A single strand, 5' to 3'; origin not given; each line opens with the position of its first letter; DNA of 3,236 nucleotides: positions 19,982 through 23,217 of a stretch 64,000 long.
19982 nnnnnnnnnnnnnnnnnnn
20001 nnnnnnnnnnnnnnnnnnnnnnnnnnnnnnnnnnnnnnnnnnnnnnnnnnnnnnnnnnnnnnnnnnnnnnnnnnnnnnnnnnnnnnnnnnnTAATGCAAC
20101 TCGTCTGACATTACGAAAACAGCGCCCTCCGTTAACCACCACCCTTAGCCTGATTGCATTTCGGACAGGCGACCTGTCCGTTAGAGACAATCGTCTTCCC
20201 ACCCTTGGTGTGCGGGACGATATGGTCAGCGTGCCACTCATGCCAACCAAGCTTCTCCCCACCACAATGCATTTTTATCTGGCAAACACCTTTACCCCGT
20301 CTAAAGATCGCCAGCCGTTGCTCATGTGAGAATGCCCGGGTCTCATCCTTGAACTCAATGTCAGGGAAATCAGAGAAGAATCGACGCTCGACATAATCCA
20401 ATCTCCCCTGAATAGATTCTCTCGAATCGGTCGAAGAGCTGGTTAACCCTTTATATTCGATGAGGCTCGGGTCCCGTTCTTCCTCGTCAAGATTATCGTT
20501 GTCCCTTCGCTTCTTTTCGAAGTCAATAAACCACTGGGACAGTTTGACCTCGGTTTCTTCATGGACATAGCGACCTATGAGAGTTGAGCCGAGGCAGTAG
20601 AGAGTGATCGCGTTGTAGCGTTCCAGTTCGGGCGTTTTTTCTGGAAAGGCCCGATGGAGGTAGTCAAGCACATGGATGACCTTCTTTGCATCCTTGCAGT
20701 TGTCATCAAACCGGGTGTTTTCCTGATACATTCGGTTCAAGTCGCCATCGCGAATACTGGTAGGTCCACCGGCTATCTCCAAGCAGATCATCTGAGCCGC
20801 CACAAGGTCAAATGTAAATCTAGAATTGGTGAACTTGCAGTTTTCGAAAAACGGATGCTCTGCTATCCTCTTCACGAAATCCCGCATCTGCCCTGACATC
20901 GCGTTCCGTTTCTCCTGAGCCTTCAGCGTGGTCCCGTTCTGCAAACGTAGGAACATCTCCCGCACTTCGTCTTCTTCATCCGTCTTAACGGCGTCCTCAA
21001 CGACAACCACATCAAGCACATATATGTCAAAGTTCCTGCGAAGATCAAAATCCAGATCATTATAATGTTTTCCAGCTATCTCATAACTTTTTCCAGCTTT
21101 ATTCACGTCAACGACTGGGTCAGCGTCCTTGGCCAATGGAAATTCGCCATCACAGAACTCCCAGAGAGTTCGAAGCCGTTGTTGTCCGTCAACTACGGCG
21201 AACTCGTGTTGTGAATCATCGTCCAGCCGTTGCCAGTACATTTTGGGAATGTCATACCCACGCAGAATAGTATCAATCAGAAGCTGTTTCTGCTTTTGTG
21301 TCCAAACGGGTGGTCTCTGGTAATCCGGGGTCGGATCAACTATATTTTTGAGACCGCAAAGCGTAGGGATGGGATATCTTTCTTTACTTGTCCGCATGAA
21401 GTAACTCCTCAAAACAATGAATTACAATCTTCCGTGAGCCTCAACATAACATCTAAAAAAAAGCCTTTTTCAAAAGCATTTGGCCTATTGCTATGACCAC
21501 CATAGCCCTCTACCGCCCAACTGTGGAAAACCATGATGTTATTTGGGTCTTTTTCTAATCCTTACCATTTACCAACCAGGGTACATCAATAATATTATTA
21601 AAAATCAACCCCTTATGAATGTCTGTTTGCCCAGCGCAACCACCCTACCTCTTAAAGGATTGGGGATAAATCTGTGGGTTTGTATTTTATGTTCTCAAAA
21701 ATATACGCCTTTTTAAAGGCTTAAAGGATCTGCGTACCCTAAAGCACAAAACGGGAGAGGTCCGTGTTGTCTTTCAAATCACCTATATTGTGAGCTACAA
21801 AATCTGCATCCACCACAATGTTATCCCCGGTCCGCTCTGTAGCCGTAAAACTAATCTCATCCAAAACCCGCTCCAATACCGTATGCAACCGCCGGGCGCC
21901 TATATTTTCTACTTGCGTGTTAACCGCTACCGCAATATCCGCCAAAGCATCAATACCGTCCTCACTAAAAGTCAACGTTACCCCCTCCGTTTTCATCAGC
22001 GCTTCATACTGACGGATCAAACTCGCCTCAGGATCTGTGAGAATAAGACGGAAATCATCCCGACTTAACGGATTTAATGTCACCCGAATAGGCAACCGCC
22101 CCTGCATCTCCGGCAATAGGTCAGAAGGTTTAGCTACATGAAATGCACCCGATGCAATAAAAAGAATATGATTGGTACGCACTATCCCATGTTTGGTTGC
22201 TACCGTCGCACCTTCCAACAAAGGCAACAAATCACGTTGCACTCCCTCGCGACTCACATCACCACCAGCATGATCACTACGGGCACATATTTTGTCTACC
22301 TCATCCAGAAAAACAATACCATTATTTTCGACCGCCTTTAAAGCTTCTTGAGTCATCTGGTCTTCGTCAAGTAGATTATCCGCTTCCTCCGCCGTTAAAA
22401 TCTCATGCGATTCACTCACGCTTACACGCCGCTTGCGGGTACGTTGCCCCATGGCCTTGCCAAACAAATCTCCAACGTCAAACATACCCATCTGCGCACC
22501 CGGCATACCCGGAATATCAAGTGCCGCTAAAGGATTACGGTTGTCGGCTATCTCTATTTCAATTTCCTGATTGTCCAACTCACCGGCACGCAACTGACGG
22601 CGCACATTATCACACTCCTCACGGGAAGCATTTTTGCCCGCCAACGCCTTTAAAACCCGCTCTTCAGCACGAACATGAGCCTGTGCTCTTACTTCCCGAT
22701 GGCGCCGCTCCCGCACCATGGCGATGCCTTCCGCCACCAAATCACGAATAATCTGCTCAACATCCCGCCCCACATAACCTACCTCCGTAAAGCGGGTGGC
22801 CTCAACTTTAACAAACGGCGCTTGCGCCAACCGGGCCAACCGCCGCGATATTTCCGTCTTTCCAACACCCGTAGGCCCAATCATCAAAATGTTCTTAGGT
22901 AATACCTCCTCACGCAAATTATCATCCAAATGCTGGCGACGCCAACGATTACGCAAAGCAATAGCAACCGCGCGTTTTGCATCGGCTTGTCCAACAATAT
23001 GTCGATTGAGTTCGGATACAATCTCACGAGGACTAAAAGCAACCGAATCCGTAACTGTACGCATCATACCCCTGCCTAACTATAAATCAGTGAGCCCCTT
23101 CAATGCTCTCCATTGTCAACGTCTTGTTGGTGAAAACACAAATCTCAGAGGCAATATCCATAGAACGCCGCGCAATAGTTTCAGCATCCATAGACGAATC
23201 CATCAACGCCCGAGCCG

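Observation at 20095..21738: Single-gene DUF262-HNH nuclease wedged between dnaKJ and hslVU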

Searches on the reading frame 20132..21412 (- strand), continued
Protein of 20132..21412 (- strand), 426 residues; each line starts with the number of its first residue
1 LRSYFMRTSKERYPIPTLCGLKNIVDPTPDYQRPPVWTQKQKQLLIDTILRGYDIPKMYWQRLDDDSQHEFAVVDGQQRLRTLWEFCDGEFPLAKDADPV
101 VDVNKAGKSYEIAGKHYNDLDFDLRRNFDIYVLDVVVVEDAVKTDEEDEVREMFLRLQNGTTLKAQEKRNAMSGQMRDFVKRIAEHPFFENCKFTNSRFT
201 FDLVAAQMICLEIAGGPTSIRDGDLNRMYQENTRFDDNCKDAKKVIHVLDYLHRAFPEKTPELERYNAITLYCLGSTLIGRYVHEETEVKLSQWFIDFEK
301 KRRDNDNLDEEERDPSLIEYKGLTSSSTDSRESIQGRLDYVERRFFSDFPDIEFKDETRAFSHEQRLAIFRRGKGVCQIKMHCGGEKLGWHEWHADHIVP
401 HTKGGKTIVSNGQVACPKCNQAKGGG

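Call 83: search_protein_families(library=padloc, proteins=[L002:3173-6073:+, L002:6073-7986:+, L002:9269-12214:+, L148:3-2624:+, L148:2624-6511:+, L148:6511-7974:+, L127:297-3665:+, L127:3672-7055:+, L127:8898-11753:+, L089:4695-7949:+], max_evalue=1e-10)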
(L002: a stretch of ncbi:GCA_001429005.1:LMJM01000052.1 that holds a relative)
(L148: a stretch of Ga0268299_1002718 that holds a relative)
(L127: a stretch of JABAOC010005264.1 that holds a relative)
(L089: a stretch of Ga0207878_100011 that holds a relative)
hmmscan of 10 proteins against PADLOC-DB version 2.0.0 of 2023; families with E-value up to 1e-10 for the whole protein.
L002:3173-6073:+ (967 aa): 42 families (the best 25 are shown)
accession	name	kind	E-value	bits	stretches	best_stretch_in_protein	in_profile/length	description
PDLC02619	DrmD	-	1.5e-212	706.3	1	47-685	25-657/872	DrmD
PDLC02500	BrxHI|BrxHII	-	1.1e-68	230.7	2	48-486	84-524/933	BrxHI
PDLC02621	DrmD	-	9.1e-60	200.9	1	51-645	118-708/1040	DrmD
PDLC02623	DrmD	-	3.6e-54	181.9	2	507-688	567-753/1040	DrmD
PDLC00659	HmaA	-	1.2e-50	170.3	1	50-612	100-661/1176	SNF2 helicase / DEAD-box helicase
PDLC02843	DpdE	-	1.3e-49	167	2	45-245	149-330/1091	DpdE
PDLC02620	DrmD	-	1.7e-49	166.6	2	497-650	513-662/1060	DrmD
PDLC02504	BrxHI|BrxHII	-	1.3e-47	160.3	1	50-678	105-695/971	BrxHII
PDLC02840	DpdE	-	5e-39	132.3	2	46-241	151-331/1091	DpdE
PDLC02844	DpdE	-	2.5e-36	123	1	47-237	146-328/1074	DpdE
PDLC02634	DrmD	-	1.6e-35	120.2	1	45-585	82-606/900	DrmD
PDLC02846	DpdE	-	4.3e-32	108.9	1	47-234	155-342/1034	DpdE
PDLC00633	ZorD1|ZorD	-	4.4e-32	109.1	1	46-273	437-663/908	"SWI2/SNF2 helicase, Mrr-like nuclease"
PDLC02572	DrmA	-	7.3e-32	108.3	1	57-573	121-634/1043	DrmA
PDLC02632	DrmD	-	8.8e-32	108.4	1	76-577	144-641/662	DrmD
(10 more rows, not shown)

L002:6073-7986:+ (638 aa): 21 families
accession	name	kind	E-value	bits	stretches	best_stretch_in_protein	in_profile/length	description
PDLC03634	MTase_III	-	1e-201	670.1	1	16-625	5-613/621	Type III methyltransferase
PDLC03641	MTase_III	-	1.6e-109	365.3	1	29-569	20-583/657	Type III methyltransferase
PDLC03637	MTase_III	-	1.4e-108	361.8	1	34-506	53-505/513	Type III methyltransferase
PDLC03644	MTase_III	-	4.2e-86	287.8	1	70-452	4-386/542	Type III methyltransferase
PDLC03640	MTase_III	-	1.8e-63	212.9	2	93-260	34-198/654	Type III methyltransferase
PDLC03636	MTase_III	-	1.3e-60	203.8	3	179-293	92-208/575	Type III methyltransferase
PDLC03642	MTase_III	-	1.7e-60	203.2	1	96-446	74-396/528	Type III methyltransferase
PDLC03643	MTase_III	-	1.5e-44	150.9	1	187-454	1-273/465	Type III methyltransferase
PDLC03639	MTase_III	-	5.6e-40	135.3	1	103-313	86-273/639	Type III methyltransferase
PDLC03635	MTase_III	-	1.4e-38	131.1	2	180-263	265-352/708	Type III methyltransferase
PDLC03354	MTase_II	-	2.2e-37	127.1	1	65-432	22-361/425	Type II methyltransferase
PDLC03638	MTase_III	-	6.8e-33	112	1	181-428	429-652/816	Type III methyltransferase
PDLC03646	MTase_III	-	1.2e-31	107.4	1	294-449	668-826/1057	Type III methyltransferase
PDLC03278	MTase_II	-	5.4e-26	89.9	1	375-453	269-346/390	Type II methyltransferase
PDLC03300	MTase_II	-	2.4e-25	87.2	1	103-262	10-164/302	Type II methyltransferase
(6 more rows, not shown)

L002:9269-12214:+ (982 aa): 2 families
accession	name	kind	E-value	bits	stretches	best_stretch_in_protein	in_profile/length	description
PDLC03647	REase_III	-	2.7e-296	983.8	1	1-975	1-977/989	Type III restriction enzyme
PDLC03649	REase_III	-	3.5e-95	317.8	1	1-973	3-952/973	Type III restriction enzyme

L148:3-2624:+ (874 aa): 21 families
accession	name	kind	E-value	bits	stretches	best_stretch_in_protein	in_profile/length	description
PDLC01075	C3a139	-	6.8e-125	416.5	1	10-837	203-922/948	HKD+Snf2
PDLC02621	DrmD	-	5.1e-40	135.5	1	353-624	397-638/1040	DrmD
PDLC02619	DrmD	-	1.7e-30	103.9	2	379-617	314-541/872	DrmD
PDLC02623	DrmD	-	1.4e-27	93.9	1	401-663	463-676/1040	DrmD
PDLC02193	PLD_Helicase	-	1.1e-25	87.9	1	439-668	644-860/905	-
PDLC02500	BrxHI|BrxHII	-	1.6e-23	81.3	1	565-621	529-584/933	BrxHI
PDLC02572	DrmA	-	1.9e-23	80.4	1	359-614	400-626/1043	DrmA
PDLC00659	HmaA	-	1.8e-22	77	1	359-612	376-613/1176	SNF2 helicase / DEAD-box helicase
PDLC02632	DrmD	-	2.7e-22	77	1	345-618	389-633/662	DrmD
PDLC03830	ZacC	-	3.6e-22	76.8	1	126-242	238-343/1019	-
PDLC04556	PDC-M27C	-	8.4e-22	75.3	0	26-84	40-101/892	-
PDLC02843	DpdE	-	2.3e-20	70.2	0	44-191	179-302/1091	DpdE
PDLC02840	DpdE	-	1.5e-17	61.2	0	44-194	180-310/1091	DpdE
PDLC02633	DrmD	-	2.4e-17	60.2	1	444-624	484-643/839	DrmD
PDLC02504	BrxHI|BrxHII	-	1e-16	58.1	0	358-638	375-611/971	BrxHII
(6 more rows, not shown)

L148:2624-6511:+ (1296 aa): 30 families (the best 25 are shown)
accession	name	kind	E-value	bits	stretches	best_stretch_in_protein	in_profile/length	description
PDLC03601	REase_MTase_IIG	-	7.6e-114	379.6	2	721-1151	597-1025/1110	Type IIG restriction enzyme-methyltransferase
PDLC03612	REase_MTase_IIG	-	2.1e-84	282.6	2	798-1226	805-1233/1247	Type IIG restriction enzyme-methyltransferase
PDLC03596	REase_MTase_IIG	-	6.6e-72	241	2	638-1221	581-1131/1148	Type IIG restriction enzyme-methyltransferase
PDLC03609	REase_MTase_IIG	-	1.1e-55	187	1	796-1215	554-962/1066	Type IIG restriction enzyme-methyltransferase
PDLC03604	REase_MTase_IIG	-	5.4e-43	145.2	1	798-1181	533-935/1011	Type IIG restriction enzyme-methyltransferase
PDLC03313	MTase_II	-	2e-31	107.1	1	793-1184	138-521/563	Type II methyltransferase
PDLC03335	MTase_II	-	1.3e-25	88.1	1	793-908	189-307/607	Type II methyltransferase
PDLC02643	DrmMI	-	6.2e-24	81.9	0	478-664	547-690/1347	DrmMI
PDLC03245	MTase_II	-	1.5e-23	81.1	1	796-1152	155-504/577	Type II methyltransferase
PDLC02529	PglX|PglXI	-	9.8e-23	77.8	0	798-889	356-452/1189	PglX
PDLC03248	MTase_II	-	2.6e-21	73.9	1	796-901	82-191/521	Type II methyltransferase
PDLC03628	REase_MTase_IIG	-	2.9e-21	73.3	1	549-880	491-827/1100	Type IIG restriction enzyme-methyltransferase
PDLC03629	REase_MTase_IIG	-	5.1e-21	72.2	1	796-1184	567-971/1182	Type IIG restriction enzyme-methyltransferase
PDLC03630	REase_MTase_IIG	-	3.3e-20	69.5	1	798-1083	604-911/1100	Type IIG restriction enzyme-methyltransferase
PDLC03235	MTase_II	-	4.8e-20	69.9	1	796-904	243-354/648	Type II methyltransferase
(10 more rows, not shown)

L148:6511-7974:+ (488 aa): 1 family
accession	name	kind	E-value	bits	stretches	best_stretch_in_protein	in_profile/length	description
PDLC04135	mad3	-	4.5e-15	54.1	0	255-326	268-325/374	mads_3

L127:297-3665:+ (1123 aa): 22 families
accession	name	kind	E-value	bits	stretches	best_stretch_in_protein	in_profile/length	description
PDLC01075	C3a139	-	9.7e-47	157.9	2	566-861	505-761/948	HKD+Snf2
PDLC02623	DrmD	-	2.6e-34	116.2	1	718-871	525-665/1040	DrmD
PDLC02621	DrmD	-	1.2e-32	111.1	1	680-843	472-639/1040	DrmD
PDLC02500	BrxHI|BrxHII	-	5.3e-31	106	1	685-870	440-613/933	BrxHI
PDLC02619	DrmD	-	8.9e-27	91.6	1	718-834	409-540/872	DrmD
PDLC02193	PLD_Helicase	-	4.9e-26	89.1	1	701-876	664-844/905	-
PDLC00659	HmaA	-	3.3e-24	82.8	1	553-831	360-614/1176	SNF2 helicase / DEAD-box helicase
PDLC02633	DrmD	-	4.1e-21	72.7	1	678-842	486-643/839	DrmD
PDLC02843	DpdE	-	9.9e-20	68.1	0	704-827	548-663/1091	DpdE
PDLC02504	BrxHI|BrxHII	-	2.5e-19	66.8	1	687-840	448-593/971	BrxHII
PDLC02840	DpdE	-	7e-19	65.6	1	684-840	520-666/1091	DpdE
PDLC02572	DrmA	-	1.2e-18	64.5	1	718-840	515-634/1043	DrmA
PDLC02625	DrmD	-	2.6e-17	60.6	1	720-832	265-374/792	DrmD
PDLC02632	DrmD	-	7.2e-17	59.1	1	680-843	473-640/662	DrmD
PDLC03830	ZacC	-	9.6e-15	52.2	0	787-830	858-902/1019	-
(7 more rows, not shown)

L127:3672-7055:+ (1128 aa): 14 families
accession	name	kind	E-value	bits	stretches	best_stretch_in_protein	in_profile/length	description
PDLC03628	REase_MTase_IIG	-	0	1112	1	1-1116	1-1099/1100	Type IIG restriction enzyme-methyltransferase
PDLC03612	REase_MTase_IIG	-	4.7e-36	122.4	1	505-655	501-657/1247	Type IIG restriction enzyme-methyltransferase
PDLC03601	REase_MTase_IIG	-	9.7e-28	94.5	2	158-353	203-401/1110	Type IIG restriction enzyme-methyltransferase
PDLC03604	REase_MTase_IIG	-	2.5e-25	86.7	1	724-831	498-615/1011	Type IIG restriction enzyme-methyltransferase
PDLC02643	DrmMI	-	9.4e-20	68.1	1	499-813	587-931/1347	DrmMI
PDLC03596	REase_MTase_IIG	-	3.1e-19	66.5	0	568-654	566-645/1148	Type IIG restriction enzyme-methyltransferase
PDLC03609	REase_MTase_IIG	-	3.8e-18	62.7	1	737-814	534-615/1066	Type IIG restriction enzyme-methyltransferase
PDLC02521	PglX|PglXI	-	1.1e-14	51.4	0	586-834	345-558/1174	PglX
PDLC02527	PglX|PglXI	-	8.4e-14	48.3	0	512-613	302-390/1332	PglX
PDLC03335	MTase_II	-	5.5e-13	46.4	0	757-836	192-277/607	Type II methyltransferase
PDLC03629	REase_MTase_IIG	-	1.5e-12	44.2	0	745-777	555-587/1182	Type IIG restriction enzyme-methyltransferase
PDLC02646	DrmMI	-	2.7e-12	43.7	0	743-813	263-345/792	DrmMI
PDLC03600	REase_MTase_IIG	-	7.5e-12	42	0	588-835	340-574/1205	Type IIG restriction enzyme-methyltransferase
PDLC02523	PglX|PglXI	-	5.6e-11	38.9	0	584-828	376-630/1428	PglX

L127:8898-11753:+ (952 aa): 2 families
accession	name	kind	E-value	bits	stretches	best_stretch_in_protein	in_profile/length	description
PDLC02208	Ppl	-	2e-37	126.8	2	818-935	774-891/894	-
PDLC04135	mad3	-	2.1e-20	71.6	1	319-904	9-348/374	mads_3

L089:4695-7949:+ (1085 aa): 47 families (the best 25 are shown)
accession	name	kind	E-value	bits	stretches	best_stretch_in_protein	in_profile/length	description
PDLC03609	REase_MTase_IIG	-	3.4e-141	470.1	1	60-1084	56-1064/1066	Type IIG restriction enzyme-methyltransferase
PDLC03629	REase_MTase_IIG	-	5.2e-77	257.7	1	339-684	338-688/1182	Type IIG restriction enzyme-methyltransferase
PDLC03612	REase_MTase_IIG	-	4.5e-66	221.8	1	558-962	783-1193/1247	Type IIG restriction enzyme-methyltransferase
PDLC03604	REase_MTase_IIG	-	1.8e-65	219.6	1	450-771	386-730/1011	Type IIG restriction enzyme-methyltransferase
PDLC03596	REase_MTase_IIG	-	2.4e-56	189.4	1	563-961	696-1091/1148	Type IIG restriction enzyme-methyltransferase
PDLC03601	REase_MTase_IIG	-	2.7e-50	169.2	2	572-962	668-1060/1110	Type IIG restriction enzyme-methyltransferase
PDLC02643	DrmMI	-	5.2e-45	151.8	2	381-551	549-717/1347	DrmMI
PDLC03335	MTase_II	-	6.8e-41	138.6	1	455-684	105-304/607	Type II methyltransferase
PDLC03627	REase_MTase_IIG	-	3.5e-29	99.2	1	249-528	234-480/1136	Type IIG restriction enzyme-methyltransferase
PDLC03313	MTase_II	-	1.7e-27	94.2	1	450-993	46-551/563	Type II methyltransferase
PDLC02638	DrmMI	-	2.9e-25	86.6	0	384-551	551-716/935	DrmMI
PDLC03250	MTase_II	-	2.9e-24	83.8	1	454-926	192-680/775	Type II methyltransferase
PDLC03598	REase_MTase_IIG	-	1.5e-23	80.7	1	435-593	344-496/912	Type IIG restriction enzyme-methyltransferase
PDLC03226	MTase_II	-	1.2e-22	78.3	1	382-700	11-253/579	Type II methyltransferase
PDLC02644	DrmMI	-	1.8e-22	77.1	0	449-551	106-227/988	DrmMI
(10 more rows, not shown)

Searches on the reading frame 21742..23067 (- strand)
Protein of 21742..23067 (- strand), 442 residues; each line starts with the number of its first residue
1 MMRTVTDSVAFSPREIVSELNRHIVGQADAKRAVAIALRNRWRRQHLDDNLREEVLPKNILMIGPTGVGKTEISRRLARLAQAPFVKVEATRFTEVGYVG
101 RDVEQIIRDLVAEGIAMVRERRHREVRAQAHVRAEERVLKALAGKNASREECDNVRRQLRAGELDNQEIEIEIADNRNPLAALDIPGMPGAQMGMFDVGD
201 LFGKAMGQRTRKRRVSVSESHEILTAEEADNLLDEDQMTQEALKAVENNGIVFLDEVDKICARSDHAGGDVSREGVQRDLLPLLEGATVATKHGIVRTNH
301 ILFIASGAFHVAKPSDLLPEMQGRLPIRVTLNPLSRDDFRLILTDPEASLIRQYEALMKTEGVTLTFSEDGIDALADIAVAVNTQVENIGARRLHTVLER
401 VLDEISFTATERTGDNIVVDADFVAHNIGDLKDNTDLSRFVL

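Call 58: find_homologous_proteins(query=window:21742-23067:-, max_evalue=1e-100)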
Query window:21742-23067:- (442 aa): 8000 proteins with E <= 1e-100 among 8000 candidates; the best 120 are listed.
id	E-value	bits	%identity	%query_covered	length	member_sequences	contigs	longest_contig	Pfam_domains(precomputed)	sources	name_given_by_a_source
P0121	7.4e-281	949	100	100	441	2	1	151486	PF07724.21,PF00493.30,PF00004.36,PF13401.13,PF07728.21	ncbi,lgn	-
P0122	4.3e-202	690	72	98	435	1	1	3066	PF07724.21,PF00004.36,PF07728.21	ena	-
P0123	9.7e-201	685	72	98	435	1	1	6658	PF07724.21,PF00004.36,PF07728.21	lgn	-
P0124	1.0e-200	685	72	98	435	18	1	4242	PF07724.21,PF00004.36,PF07728.21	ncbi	-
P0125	1.7e-200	684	72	98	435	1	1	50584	PF07724.21,PF00004.36,PF07728.21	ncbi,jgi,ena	-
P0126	1.9e-200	684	72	98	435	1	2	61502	PF07724.21,PF00004.36,PF07728.21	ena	-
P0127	2.0e-200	684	72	98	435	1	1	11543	PF07724.21,PF00004.36,PF07728.21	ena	-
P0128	3.5e-200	683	71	98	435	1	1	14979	PF07724.21,PF00004.36,PF07728.21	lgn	-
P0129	5.2e-200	683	72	98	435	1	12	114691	PF07724.21,PF00004.36,PF07728.21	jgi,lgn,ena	jgi:ATP-dependent HslUV protease ATP-binding subunit HslU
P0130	5.5e-200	683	72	98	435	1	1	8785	PF07724.21,PF00004.36,PF07728.21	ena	-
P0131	7.0e-200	682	71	98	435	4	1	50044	PF07724.21,PF00004.36,PF05496.19,PF07728.21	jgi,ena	-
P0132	1.2e-199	682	71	98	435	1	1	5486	PF07724.21,PF00004.36,PF07728.21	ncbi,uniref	ncbi:ATP-dependent protease ATPase subunit HslU [Parvibaculum sp.]|uniref:ATP-dependent protease ATP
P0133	3.2e-199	680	72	100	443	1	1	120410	PF07724.21,PF00004.36,PF07728.21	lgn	-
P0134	4.0e-199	680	71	100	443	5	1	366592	PF07724.21,PF00004.36,PF07728.21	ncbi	-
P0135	4.5e-199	680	72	98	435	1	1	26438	PF07724.21,PF00004.36,PF07728.21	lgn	-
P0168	4.8e-197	673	70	98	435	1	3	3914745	PF07724.21,PF00004.36,PF07728.21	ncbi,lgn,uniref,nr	ncbi:heat shock protein HslVU, ATPase subunit HslU [Parvibaculum lavamentivorans DS-1]|uniref:ATP-de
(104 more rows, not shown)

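Call 59: find_encoding_contigs(protein=P0121, flank=10000, max_places=4)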
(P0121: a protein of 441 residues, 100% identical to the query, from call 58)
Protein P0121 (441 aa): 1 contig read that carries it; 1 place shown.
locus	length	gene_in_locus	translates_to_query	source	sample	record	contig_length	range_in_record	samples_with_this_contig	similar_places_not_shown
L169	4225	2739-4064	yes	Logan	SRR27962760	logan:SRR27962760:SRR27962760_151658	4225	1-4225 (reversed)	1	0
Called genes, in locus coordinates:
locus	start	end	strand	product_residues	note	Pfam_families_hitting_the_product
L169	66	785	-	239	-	PF00117:GATase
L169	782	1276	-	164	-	PF10947:DUF2628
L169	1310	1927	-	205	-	PF00475:IGPD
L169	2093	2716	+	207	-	PF00227:Proteasome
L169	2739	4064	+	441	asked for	PF00493:MCM (faint), PF13401:AAA_22 (faint), PF07728:AAA_5 (faint), PF00004:AAA (weak), PF07724:AAA_2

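Call 63: find_encoding_contigs(protein=P0134, flank=7000, max_places=2)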
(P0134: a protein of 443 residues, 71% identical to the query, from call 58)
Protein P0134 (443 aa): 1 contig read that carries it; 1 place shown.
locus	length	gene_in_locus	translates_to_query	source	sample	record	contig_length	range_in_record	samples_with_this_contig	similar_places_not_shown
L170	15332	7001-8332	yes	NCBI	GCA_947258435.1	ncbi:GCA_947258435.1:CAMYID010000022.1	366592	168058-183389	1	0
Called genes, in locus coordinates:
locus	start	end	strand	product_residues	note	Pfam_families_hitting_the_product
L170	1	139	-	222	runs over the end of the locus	PF07264:EI24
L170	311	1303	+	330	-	PF00294:PfkB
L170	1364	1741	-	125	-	PF11969:DcpS_C, PF01230:HIT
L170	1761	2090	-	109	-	PF01503:PRA-PH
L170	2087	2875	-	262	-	PF00977:His_biosynth, PF01207:Dus (faint), PF02581:TMP-TENI (faint), PF03060:NMO (faint)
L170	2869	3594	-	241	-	PF00977:His_biosynth, PF01207:Dus (faint)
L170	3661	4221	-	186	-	PF13420:Acetyltransf_4 (weak), PF00583:Acetyltransf_1, PF13673:Acetyltransf_10, PF13523:Acetyltransf_8 (weak), PF13508:Acetyltransf_7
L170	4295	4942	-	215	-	PF00117:GATase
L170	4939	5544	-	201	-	PF10947:DUF2628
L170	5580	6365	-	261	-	PF00475:IGPD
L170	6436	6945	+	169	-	PF00227:Proteasome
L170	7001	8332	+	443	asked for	PF00004:AAA (weak), PF07728:AAA_5 (faint), PF07724:AAA_2, PF00004:AAA (weak)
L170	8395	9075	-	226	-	PF01713:Smr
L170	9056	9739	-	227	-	PF02589:LUD_dom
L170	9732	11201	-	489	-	PF02589:LUD_dom, PF13187:Fer4_9 (faint), PF00037:Fer4 (faint), PF13183:Fer4_8, PF13237:Fer4_10 (faint), PF12838:Fer4_7 (weak), PF13534:Fer4_17, PF11870:LutB_C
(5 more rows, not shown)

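Call 64: find_encoding_contigs(protein=P0168, flank=7000, max_places=1)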
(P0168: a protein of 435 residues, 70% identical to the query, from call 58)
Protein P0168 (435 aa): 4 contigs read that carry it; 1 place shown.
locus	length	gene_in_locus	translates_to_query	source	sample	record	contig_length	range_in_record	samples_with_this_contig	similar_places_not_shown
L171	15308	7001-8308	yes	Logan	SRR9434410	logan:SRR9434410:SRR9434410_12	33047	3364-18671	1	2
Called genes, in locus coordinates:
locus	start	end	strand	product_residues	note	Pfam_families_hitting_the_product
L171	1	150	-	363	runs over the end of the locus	-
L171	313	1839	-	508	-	PF01928:CYTH, PF05235:CHAD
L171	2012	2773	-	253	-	PF00977:His_biosynth, PF01180:DHO_dh (faint)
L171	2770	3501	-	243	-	PF00977:His_biosynth, PF01207:Dus (faint)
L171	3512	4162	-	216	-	PF00117:GATase, PF07722:Peptidase_C26 (faint)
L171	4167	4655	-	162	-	PF10947:DUF2628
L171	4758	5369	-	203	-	PF00475:IGPD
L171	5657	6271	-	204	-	PF01243:PNPOx_N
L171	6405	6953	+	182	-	PF00227:Proteasome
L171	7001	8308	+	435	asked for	PF07728:AAA_5 (faint), PF07724:AAA_2, PF00004:AAA (weak)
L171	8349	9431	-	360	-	PF09084:NMT1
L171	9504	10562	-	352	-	PF14226:DIOX_N, PF03171:2OG-FeII_Oxy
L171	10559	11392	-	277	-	-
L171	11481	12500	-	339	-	PF00126:HTH_1, PF03466:LysR_substrate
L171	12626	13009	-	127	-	PF13560:HTH_31, PF01381:HTH_3, PF12844:HTH_19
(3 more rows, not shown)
